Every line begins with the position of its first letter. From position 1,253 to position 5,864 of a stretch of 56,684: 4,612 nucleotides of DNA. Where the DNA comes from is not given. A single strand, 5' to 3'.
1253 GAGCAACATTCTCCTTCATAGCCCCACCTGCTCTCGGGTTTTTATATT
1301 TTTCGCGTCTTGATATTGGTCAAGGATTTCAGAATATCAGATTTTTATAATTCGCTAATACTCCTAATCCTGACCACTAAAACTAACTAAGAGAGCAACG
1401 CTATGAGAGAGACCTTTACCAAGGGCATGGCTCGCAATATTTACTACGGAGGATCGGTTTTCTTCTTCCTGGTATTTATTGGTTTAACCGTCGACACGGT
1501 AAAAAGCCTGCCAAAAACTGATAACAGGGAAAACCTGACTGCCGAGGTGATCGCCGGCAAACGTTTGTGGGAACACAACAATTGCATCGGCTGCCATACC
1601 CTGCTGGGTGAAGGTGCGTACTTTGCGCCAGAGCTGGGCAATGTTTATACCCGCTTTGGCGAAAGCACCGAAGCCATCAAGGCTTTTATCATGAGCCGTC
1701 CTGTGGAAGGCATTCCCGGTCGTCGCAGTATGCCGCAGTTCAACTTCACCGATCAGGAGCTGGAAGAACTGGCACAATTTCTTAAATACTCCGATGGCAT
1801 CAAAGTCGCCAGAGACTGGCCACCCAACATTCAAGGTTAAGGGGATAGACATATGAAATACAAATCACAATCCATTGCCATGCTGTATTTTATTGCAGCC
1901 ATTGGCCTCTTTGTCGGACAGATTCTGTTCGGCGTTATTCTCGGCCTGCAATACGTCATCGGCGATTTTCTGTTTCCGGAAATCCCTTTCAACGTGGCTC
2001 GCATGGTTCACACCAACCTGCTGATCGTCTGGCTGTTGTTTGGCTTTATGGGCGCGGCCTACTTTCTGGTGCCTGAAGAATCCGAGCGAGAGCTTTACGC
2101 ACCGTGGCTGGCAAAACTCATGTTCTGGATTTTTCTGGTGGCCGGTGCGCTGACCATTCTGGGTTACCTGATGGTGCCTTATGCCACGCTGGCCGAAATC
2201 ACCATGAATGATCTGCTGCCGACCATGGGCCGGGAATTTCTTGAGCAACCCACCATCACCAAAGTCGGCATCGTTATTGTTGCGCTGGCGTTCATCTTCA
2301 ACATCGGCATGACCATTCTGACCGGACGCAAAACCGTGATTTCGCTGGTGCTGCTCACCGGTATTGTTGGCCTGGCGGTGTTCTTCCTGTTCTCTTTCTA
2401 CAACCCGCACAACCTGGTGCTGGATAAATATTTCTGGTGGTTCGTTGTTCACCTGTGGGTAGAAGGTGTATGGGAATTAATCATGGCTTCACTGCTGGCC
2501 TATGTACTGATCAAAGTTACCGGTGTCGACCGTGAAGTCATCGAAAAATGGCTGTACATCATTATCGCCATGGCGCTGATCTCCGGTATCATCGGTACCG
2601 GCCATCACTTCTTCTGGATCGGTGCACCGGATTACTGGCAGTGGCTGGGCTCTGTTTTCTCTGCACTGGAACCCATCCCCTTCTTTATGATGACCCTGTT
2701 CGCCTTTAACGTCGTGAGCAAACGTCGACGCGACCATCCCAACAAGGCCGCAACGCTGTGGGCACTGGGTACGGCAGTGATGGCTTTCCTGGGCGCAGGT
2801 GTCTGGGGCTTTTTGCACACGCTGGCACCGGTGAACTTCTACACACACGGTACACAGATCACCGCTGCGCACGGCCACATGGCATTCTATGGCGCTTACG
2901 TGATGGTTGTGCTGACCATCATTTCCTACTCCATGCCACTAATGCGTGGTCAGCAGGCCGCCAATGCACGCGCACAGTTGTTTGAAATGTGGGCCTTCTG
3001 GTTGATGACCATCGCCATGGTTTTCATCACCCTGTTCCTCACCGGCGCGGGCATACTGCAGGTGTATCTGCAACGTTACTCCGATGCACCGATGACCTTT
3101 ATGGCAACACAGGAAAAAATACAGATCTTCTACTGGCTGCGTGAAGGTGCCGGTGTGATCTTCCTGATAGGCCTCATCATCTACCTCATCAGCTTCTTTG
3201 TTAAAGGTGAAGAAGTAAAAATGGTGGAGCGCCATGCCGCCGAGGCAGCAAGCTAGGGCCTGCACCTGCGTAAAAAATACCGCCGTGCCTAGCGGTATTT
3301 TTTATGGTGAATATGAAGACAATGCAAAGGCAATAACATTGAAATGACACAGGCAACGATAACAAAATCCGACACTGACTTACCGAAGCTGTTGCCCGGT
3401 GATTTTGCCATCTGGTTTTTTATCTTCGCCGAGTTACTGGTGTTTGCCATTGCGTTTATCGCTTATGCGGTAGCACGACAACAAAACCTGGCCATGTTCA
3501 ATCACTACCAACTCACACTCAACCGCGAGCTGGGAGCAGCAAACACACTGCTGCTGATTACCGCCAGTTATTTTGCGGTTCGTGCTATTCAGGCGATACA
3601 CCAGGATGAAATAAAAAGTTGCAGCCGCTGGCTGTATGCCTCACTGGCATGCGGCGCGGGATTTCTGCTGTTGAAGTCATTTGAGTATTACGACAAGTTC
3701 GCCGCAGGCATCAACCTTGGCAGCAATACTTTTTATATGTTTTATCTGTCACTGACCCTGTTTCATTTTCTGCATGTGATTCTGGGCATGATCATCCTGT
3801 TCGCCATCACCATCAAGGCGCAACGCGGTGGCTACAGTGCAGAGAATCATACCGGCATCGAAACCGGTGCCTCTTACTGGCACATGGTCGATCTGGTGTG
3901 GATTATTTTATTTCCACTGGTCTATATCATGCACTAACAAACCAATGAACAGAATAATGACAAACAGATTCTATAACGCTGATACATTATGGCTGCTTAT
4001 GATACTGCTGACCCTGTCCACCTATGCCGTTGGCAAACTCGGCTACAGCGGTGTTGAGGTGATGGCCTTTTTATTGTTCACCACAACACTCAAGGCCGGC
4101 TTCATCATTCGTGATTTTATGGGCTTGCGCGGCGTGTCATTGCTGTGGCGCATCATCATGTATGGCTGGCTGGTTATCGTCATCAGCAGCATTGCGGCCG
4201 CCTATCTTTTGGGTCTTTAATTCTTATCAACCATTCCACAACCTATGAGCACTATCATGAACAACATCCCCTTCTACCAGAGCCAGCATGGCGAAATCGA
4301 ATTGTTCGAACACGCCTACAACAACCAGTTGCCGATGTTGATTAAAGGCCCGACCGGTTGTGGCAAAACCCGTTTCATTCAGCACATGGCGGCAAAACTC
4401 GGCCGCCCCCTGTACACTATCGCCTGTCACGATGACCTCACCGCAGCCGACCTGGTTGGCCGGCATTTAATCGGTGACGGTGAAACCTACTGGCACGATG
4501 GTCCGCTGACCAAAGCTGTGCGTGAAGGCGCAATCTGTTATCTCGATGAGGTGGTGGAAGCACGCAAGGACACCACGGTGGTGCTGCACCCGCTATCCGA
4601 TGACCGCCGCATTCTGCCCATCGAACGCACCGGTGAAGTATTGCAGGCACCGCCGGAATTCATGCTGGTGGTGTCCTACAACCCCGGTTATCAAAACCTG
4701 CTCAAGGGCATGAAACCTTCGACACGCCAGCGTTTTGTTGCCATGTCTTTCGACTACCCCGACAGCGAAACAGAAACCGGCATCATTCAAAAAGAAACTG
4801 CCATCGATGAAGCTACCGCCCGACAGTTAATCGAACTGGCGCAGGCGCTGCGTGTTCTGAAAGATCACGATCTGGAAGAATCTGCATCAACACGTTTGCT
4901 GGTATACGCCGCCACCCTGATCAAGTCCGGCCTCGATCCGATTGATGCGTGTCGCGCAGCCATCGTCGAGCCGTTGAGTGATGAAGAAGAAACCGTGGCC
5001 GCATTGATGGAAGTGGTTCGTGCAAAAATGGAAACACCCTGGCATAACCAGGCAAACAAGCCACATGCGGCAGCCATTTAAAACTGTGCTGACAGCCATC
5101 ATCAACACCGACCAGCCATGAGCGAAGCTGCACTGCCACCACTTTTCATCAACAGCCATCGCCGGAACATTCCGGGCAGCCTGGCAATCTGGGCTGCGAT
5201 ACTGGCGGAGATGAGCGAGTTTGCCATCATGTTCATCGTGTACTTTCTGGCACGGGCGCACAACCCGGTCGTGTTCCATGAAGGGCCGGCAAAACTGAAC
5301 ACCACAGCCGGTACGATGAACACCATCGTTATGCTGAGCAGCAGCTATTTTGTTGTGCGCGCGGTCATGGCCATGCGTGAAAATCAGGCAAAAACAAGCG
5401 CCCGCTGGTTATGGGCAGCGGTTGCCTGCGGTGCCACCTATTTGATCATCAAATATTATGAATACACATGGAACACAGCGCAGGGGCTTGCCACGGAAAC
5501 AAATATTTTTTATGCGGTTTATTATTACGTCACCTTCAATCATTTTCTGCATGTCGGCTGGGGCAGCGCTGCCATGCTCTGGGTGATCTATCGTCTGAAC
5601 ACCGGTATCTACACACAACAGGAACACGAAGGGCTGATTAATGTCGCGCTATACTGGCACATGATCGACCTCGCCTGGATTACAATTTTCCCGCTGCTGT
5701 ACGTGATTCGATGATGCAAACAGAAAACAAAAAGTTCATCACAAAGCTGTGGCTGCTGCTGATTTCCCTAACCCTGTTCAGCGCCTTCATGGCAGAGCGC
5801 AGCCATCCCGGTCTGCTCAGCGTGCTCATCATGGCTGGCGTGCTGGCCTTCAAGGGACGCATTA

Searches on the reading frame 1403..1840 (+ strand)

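Call 48: search_protein_families(library=pfam, proteins=[window:1403-1840:+], max_evalue=0.001)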
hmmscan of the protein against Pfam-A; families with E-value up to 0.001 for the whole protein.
window:1403-1840:+ (145 aa): 2 families
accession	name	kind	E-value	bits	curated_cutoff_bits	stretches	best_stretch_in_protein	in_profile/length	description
PF00034.26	Cytochrom_C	-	3.4e-10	41.6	21.3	1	51-129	3-88/90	Cytochrome c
PF13442.11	Cytochrome_CBB3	-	7e-07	29.9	27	1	49-127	3-68/68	Cytochrome C oxidase, cbb3-type, subunit III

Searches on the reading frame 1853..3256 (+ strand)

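Call 17: search_protein_families(library=pfam, proteins=[window:1853-3256:+], max_evalue=0.0001)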
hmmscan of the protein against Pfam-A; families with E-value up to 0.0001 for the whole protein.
window:1853-3256:+ (467 aa): 1 family
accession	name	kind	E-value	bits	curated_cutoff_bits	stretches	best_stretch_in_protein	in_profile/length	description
PF00115.25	COX1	-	1.1e-76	259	34.8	1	8-436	2-436/436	Cytochrome C and Quinol oxidase polypeptide I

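Call 61: search_protein_families(library=ncbifam, proteins=[window:1853-3256:+], max_evalue=0.001)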
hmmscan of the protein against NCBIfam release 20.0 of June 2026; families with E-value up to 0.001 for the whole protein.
window:1853-3256:+ (467 aa): 1 family
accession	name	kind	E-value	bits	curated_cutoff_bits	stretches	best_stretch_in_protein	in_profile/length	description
TIGR02891.1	CtaD_CoxA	equivalog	1.3e-09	37.2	670.75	1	182-455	213-472/504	cytochrome c oxidase subunit I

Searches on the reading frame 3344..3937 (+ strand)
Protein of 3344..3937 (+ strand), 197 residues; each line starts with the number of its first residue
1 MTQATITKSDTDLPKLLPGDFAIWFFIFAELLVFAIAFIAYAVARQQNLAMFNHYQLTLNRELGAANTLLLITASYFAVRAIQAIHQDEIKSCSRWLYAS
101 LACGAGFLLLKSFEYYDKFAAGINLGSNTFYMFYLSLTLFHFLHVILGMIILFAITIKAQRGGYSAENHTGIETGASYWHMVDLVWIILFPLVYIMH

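Call 17: search_protein_families(library=pfam, proteins=[window:3344-3937:+], max_evalue=0.0001)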
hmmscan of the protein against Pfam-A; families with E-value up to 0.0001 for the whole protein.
window:3344-3937:+ (197 aa): 1 family
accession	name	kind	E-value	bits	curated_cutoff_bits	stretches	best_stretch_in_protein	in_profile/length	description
PF00510.24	COX3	-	1.1e-13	52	23.8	1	21-195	78-255/258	Cytochrome c oxidase subunit III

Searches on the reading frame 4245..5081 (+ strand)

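Call 17: search_protein_families(library=pfam, proteins=[window:4245-5081:+], max_evalue=0.0001)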
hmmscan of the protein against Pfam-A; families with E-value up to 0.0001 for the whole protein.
window:4245-5081:+ (278 aa): 3 families
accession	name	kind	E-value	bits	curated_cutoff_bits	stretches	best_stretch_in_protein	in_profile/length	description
PF07728.20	AAA_5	-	7.4e-38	130.1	22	1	31-164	2-139/139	AAA domain (dynein-related subfamily)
PF08406.16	CbbQ_C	-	1.6e-30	105.6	20.6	1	177-260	1-84/85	CbbQ/NirQ/NorQ C-terminal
PF01078.27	Mg_chelatase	-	1.6e-05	24.9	20.3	0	74-149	89-160/207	Magnesium chelatase, subunit ChlI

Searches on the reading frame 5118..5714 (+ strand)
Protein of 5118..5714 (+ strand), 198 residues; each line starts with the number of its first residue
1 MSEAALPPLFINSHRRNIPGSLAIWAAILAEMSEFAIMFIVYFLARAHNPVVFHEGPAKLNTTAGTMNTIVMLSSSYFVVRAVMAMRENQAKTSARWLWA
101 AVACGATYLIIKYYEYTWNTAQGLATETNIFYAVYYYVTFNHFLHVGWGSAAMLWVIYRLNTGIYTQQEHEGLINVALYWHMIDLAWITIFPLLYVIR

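Call 17: search_protein_families(library=pfam, proteins=[window:5118-5714:+], max_evalue=0.0001)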
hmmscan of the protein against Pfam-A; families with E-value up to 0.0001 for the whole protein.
window:5118-5714:+ (198 aa): 1 family
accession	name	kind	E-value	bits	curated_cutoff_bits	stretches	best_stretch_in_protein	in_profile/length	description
PF00510.24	COX3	-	3.9e-11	43.8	23.8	1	66-195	128-254/258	Cytochrome c oxidase subunit III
